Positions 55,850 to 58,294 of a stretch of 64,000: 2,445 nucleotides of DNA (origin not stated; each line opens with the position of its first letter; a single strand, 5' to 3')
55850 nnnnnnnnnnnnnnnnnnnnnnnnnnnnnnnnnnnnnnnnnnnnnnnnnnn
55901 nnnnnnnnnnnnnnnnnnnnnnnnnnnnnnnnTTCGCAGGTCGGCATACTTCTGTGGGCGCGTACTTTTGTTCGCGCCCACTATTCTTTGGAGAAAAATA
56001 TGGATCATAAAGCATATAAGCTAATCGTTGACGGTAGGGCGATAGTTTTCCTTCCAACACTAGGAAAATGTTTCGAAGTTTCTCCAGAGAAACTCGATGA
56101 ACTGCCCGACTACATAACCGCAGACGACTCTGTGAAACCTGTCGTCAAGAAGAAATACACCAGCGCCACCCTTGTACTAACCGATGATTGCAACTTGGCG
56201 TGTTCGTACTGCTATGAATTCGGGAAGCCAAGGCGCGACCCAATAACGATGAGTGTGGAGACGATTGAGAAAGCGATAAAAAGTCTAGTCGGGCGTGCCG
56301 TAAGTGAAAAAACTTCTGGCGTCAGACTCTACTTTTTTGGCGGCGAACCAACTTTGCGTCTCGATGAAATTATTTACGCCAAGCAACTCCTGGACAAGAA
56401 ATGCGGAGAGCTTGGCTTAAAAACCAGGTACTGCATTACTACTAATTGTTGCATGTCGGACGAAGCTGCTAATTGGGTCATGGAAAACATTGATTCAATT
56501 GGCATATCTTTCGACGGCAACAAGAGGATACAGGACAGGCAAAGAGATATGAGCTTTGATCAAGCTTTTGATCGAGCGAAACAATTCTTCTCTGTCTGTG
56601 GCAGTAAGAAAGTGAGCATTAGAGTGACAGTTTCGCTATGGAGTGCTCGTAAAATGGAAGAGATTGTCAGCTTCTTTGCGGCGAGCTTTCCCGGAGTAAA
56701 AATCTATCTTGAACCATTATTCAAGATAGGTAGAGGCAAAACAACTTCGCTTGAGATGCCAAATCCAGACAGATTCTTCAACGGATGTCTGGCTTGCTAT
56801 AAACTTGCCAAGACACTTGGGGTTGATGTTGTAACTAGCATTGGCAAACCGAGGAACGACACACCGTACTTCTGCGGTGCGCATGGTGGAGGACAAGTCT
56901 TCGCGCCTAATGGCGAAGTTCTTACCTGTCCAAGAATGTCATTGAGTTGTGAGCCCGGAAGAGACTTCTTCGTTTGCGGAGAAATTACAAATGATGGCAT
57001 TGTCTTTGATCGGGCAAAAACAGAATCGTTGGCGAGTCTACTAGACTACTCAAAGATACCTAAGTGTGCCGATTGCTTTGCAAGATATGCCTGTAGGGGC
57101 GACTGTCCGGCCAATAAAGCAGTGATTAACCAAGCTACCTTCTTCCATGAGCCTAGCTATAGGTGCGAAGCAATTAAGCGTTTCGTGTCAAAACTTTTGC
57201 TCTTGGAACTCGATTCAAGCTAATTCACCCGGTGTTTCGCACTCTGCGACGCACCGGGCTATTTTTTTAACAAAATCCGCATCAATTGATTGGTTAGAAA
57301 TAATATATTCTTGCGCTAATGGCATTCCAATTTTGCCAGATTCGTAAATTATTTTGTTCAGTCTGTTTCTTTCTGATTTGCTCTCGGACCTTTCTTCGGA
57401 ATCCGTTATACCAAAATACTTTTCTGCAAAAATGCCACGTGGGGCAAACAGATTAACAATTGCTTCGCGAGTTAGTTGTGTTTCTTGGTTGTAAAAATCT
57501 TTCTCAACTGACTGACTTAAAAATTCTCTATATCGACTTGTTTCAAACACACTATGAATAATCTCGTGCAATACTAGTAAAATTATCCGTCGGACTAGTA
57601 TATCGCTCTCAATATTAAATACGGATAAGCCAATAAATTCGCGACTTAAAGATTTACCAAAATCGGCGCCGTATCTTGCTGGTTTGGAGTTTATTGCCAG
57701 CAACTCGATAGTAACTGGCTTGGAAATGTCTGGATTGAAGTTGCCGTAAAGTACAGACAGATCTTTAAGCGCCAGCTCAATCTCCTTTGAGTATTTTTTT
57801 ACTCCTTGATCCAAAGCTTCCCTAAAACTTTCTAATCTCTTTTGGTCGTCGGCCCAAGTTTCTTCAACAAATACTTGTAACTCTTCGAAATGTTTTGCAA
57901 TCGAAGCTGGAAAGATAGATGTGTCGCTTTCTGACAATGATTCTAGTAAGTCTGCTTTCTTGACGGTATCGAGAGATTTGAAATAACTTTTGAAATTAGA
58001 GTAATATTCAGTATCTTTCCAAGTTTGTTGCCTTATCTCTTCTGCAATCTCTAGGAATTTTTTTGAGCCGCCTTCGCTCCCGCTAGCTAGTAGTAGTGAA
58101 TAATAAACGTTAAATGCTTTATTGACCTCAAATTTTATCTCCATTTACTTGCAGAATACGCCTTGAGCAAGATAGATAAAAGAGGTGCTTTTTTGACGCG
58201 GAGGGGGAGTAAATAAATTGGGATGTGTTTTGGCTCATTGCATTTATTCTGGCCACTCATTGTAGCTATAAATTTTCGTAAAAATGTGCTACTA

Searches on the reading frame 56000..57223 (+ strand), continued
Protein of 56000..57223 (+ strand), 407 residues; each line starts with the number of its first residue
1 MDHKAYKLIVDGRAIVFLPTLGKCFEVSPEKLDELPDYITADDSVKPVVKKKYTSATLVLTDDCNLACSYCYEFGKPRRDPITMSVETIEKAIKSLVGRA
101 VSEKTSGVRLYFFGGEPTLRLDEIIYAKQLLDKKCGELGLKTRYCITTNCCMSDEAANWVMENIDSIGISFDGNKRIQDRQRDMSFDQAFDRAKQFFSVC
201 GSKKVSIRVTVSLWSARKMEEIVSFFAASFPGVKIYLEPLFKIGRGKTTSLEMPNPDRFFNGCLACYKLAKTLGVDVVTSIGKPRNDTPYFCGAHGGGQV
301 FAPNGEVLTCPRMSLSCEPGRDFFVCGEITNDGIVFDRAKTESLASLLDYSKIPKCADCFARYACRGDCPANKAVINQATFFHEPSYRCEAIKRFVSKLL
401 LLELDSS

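Call 89: fold_search(model_id=the predicted structure, library=pdb)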
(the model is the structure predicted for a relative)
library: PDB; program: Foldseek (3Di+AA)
matches with E <= 10: 1380; with E <= 0.001: 86
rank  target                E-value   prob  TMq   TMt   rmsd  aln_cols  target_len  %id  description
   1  5why_A                1.6e-18  1.00  0.75  0.73   7.1       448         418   20  Structural Insights into Thioether Bond Formation in the Biosynthesis of Sactipeptides (released 2017-07-26)
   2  5wgg_A                4.4e-18  1.00  0.77  0.72   5.2       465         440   20  Structural Insights into Thioether Bond Formation in the Biosynthesis of Sactipeptides (released 2017-07-26)
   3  5why_B                1.1e-17  1.00  0.74  0.72   6.8       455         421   20  Structural Insights into Thioether Bond Formation in the Biosynthesis of Sactipeptides (released 2017-07-26)
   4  4k37_A                6.5e-13  1.00  0.62  0.68   5.1       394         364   19  Native anSMEcpe with bound AdoMet (released 2013-05-08)
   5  4k38_A                2.3e-12  1.00  0.64  0.70   4.8       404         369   19  Native anSMEcpe with bound AdoMet and Kp18Cys peptide (released 2013-05-08)
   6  4k36_A                2.6e-12  1.00  0.63  0.67   5.4       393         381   21  His6 tagged anSMEcpe with bound AdoMet (released 2013-05-08)
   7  9gm3_C                4.2e-12  1.00  0.60  0.65   6.4       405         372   16  Crystal structure of the complex formed between the radical SAM protein ChlB and the leader region of its precursor su (released 2025-06-25)
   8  9gm3_A                4.2e-12  1.00  0.61  0.65   6.3       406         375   16  Crystal structure of the complex formed between the radical SAM protein ChlB and the leader region of its precursor su (released 2025-06-25)
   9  4k37_B                4.5e-12  1.00  0.65  0.72   4.4       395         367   20  Native anSMEcpe with bound AdoMet (released 2013-05-08)
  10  4k39_B                4.7e-12  1.00  0.65  0.73   4.8       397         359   19  Native anSMEcpe with bound AdoMet and Cp18Cys peptide (released 2013-05-08)
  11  4k36_B                7.1e-12  1.00  0.62  0.69   5.1       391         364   20  His6 tagged anSMEcpe with bound AdoMet (released 2013-05-08)
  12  4k38_B                9.0e-12  1.00  0.63  0.71   5.1       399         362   20  Native anSMEcpe with bound AdoMet and Kp18Cys peptide (released 2013-05-08)
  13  9gmc_A                1.1e-11  1.00  0.62  0.67   6.2       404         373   16  Crystal structure of the complex formed between the radical SAM protein ChlB and the R3A mutant of ChlA (released 2025-06-25)
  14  4k39_A                1.2e-11  1.00  0.62  0.69   5.3       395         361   20  Native anSMEcpe with bound AdoMet and Cp18Cys peptide (released 2013-05-08)
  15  9gmc_C                2.2e-11  1.00  0.61  0.66   6.4       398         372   16  Crystal structure of the complex formed between the radical SAM protein ChlB and the R3A mutant of ChlA (released 2025-06-25)
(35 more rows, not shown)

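Call 95: search_protein_families(library=pfam, proteins=[L011:1964-3202:+, L012:5348-6583:+, L009:5371-6621:+, L011:3299-4483:-], max_evalue=0.01)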
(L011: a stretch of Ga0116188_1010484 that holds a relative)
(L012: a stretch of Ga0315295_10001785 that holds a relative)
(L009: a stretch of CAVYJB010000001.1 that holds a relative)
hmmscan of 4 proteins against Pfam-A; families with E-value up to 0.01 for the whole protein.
L011:1964-3202:+ (413 aa): 2 families
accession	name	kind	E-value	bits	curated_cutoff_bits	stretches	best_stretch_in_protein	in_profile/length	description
PF05193.26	Peptidase_M16_C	-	2.9e-24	86.4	23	1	173-333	2-167/181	Peptidase M16 inactive domain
PF00675.25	Peptidase_M16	-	4.4e-20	72.5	22.3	1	22-165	6-147/149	Insulinase (Peptidase family M16)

L012:5348-6583:+ (412 aa): 2 families
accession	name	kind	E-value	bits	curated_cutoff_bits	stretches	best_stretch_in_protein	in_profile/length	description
PF05193.26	Peptidase_M16_C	-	1.5e-30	106.8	23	1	171-332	1-167/181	Peptidase M16 inactive domain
PF00675.25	Peptidase_M16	-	1.6e-22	80.5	22.3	1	26-164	11-147/149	Insulinase (Peptidase family M16)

L009:5371-6621:+ (417 aa): 2 families
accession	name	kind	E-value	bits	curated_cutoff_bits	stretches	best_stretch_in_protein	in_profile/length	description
PF05193.26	Peptidase_M16_C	-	1.5e-32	113.3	23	1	169-340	2-178/181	Peptidase M16 inactive domain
PF00675.25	Peptidase_M16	-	4.5e-23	82.2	22.3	1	21-162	9-148/149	Insulinase (Peptidase family M16)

L011:3299-4483:- (395 aa): 1 family
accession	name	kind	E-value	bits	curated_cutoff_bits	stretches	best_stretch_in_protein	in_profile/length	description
PF16286.10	DUF4932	-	0.00074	19.4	28.7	1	204-261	204-261/332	Domain of unknown function (DUF4932)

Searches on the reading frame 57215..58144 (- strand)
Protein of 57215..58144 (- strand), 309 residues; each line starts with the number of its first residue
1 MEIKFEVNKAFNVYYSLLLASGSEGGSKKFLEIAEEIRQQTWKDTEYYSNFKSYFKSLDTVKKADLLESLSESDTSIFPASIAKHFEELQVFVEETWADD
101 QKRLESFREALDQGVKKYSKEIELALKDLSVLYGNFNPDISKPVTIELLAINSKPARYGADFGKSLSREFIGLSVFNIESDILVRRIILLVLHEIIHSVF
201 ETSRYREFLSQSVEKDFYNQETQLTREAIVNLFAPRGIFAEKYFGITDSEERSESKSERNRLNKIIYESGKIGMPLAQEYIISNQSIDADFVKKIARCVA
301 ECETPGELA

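Call 3: search_protein_families(library=ncbifam, proteins=[window:57218-58144:-], max_evalue=0.01)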
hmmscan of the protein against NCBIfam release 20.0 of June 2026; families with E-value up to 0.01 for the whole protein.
window:57218-58144:- (309 aa): 0 families

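Call 4: search_protein_families(library=pfam, proteins=[window:57218-58144:-], max_evalue=0.01)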
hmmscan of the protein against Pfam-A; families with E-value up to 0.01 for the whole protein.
window:57218-58144:- (309 aa): 0 families

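Call 49: search_protein_families(library=pfam, alignment_id=A4, max_evalue=10)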
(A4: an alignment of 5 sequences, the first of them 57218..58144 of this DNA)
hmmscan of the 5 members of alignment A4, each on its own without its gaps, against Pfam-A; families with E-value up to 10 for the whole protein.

A. member 1, window:57218-58144:- (309 aa): 1 family
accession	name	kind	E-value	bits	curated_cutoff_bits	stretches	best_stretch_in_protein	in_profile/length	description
PF23837.1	DUF7207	-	0.062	13.7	27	1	68-140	4-72/120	Family of unknown function (DUF7207)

B. families by the number of members that match (of 5 scanned): 6 families
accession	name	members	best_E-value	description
PF03748.19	FliL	1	0.0016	Flagellar basal body-associated protein FliL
PF15611.11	EH_Signature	1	0.0091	EH_Signature domain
PF07697.16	7TMR-HDED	1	0.056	7TM-HD extracellular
PF23837.1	DUF7207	1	0.062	Family of unknown function (DUF7207)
PF03241.18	HpaB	1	0.091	4-hydroxyphenylacetate 3-hydroxylase C terminal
PF25729.1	crAss_MUZ_C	1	0.18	Crassvirus muzzle protein C-terminal domain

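Call 51: search_solved_structures(query=A4, max_evalue=10)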
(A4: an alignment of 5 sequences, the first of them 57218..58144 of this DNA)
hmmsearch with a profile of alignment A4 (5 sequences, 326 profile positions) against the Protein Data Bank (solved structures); distinct sequences matched with E-value up to 10: 10.
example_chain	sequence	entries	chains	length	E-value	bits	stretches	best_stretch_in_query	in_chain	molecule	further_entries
9fob_A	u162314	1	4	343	0.23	14.1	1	179-230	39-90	Glyceraldehyde-3-phosphate dehydrogenase (Gap)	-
9fl1_A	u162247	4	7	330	0.26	13.9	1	179-230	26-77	Glyceraldehyde-3-phosphate dehydrogenase (Gap)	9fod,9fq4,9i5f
1p0l_A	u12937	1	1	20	0.48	13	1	91-109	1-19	19-mer peptide from 50S ribosomal protein L1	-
4ob7_A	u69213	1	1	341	1.7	11.3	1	195-215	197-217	Alpha/beta hydrolase fold-3 domain protein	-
1bx2_B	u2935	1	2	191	1.8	11.1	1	102-133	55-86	PROTEIN (HLA-DR2)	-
4ou5_A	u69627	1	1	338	1.9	11.1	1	195-215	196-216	Alpha/beta hydrolase fold-3 domain protein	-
4ob6_A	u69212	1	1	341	1.9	11.1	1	195-215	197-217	Alpha/beta hydrolase fold-3 domain protein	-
1ymm_B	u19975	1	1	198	1.9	11.1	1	102-133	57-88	HLA class II histocompatibility antigen, DR beta chain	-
2wbj_B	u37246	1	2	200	1.9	11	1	102-133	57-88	HLA CLASS II HISTOCOMPATIBILITY ANTIGEN, DRB1-15 BETA CHAIN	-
5v4m_F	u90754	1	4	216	2.2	10.8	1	102-133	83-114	alpha3(135-145)-HLA-DRB1*15:01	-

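Call 62: predict_structure(protein=window:57218-58144:-)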
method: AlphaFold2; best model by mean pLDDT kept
length: 309 residues; sequences in the alignment: 1
mean_pLDDT: 37.2   pTM: 0.26
mean pLDDT of the five models: 37.2, 37.1, 35.1, 34.9, 33.6
residues with pLDDT >= 90: 0; 70-90: 0; 50-70: 9; < 50: 300
segments of 3 or more residues with pLDDT < 50: 1-29, 33-35, 37-83, 95-309
pLDDT, mean of each block of 10 residues (from residue 1): 38 42 43 49 40 33 37 40 48 47 42 43 42 37 31 25 28 30 36 35 32 30 30 32 32 35 39 36 39 44 40
secondary structure, 60 per line:
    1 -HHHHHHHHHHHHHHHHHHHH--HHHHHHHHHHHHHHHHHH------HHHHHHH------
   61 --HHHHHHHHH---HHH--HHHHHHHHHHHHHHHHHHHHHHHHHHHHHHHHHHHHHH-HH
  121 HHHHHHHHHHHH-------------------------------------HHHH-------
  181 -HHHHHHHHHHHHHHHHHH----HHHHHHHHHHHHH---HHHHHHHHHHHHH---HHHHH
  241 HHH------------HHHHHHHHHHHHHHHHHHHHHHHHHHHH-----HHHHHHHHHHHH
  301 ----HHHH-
elements in order: H2-21 H24-41 H48-54 H63-71 H80-117 H119-132 H170-173 H182-199 H204-216 H220-232 H236-243 H256-283 H289-300 H305-308

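Call 86: find_encoding_contigs(protein=window:57215-58144:-, flank=3000, max_places=3)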
Protein window:57215-58144:- (309 aa): no gene with exactly this product is on record in the collection.

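Call 94: search_protein_families(library=ncbifam, alignment_id=A4, max_evalue=1)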
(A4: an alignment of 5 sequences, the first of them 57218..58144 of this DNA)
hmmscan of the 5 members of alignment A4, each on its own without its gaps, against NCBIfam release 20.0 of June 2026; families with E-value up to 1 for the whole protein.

A. member 1, window:57218-58144:- (309 aa): 0 families

B. families by the number of members that match (of 5 scanned): 3 families
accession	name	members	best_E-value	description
TIGR04042.1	MSMEG_0570_fam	1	0.0059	MSMEG_0570 family nitrogen starvation response protein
TIGR01446.1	DnaD_dom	1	0.052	DnaD domain protein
NF045590.1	Cterm_S41_CtpC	1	0.14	carboxyl-terminal processing protease CtpC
